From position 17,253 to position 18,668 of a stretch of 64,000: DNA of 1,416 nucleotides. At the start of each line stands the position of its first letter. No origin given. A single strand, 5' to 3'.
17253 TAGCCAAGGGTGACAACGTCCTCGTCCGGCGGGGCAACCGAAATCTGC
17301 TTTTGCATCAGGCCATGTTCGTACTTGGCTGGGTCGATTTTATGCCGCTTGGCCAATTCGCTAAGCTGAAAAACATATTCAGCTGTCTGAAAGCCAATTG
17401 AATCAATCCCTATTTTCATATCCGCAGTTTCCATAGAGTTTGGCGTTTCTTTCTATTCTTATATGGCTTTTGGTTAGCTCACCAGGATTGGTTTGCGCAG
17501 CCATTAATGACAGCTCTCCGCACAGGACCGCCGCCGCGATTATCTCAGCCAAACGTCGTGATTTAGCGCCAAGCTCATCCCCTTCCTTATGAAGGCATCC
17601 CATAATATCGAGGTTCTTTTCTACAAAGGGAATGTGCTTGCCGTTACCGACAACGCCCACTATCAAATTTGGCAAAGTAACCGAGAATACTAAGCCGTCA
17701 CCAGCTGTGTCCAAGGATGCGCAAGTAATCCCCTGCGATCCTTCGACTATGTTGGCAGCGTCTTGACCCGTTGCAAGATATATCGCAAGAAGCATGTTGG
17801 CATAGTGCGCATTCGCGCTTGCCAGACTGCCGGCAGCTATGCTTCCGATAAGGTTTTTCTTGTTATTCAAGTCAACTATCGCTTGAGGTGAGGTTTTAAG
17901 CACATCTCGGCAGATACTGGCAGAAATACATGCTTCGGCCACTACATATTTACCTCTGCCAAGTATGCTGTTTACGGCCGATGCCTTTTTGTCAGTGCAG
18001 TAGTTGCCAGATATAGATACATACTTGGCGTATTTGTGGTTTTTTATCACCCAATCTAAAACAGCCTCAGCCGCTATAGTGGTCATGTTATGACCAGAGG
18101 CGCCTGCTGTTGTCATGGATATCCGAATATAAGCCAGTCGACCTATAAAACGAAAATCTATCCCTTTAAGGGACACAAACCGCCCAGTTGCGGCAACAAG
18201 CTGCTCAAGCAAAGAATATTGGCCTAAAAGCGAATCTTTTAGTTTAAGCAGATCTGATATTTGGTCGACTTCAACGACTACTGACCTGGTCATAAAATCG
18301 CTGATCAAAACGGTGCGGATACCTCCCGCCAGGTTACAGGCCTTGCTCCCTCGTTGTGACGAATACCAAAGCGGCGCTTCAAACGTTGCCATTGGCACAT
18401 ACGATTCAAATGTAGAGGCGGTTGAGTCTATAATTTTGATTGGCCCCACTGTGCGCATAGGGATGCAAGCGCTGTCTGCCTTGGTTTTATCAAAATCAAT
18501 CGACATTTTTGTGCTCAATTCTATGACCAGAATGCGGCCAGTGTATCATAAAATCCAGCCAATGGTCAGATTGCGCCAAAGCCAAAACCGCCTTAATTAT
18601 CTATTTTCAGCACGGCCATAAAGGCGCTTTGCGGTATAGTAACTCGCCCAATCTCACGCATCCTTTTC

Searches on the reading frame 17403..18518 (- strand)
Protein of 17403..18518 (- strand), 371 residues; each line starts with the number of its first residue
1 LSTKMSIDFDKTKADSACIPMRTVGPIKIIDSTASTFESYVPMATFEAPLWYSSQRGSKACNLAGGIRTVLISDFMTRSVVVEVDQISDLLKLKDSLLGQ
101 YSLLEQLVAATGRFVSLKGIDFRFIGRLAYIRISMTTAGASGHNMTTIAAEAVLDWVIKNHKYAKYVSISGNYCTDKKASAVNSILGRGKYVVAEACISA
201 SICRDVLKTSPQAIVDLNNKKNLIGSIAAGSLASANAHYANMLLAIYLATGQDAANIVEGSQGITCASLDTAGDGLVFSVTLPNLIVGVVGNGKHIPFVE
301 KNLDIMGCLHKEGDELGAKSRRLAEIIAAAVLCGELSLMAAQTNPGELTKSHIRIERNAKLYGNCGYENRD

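Call 66: search_protein_families(library=pfam, proteins=[window:17403-18518:-], max_evalue=0.001)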
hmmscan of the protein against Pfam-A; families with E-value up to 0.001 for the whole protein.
window:17403-18518:- (371 aa): 1 family
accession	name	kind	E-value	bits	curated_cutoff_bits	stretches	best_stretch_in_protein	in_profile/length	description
PF00368.23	HMG-CoA_red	-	2.2e-86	290.6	27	1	19-356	43-367/368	Hydroxymethylglutaryl-coenzyme A reductase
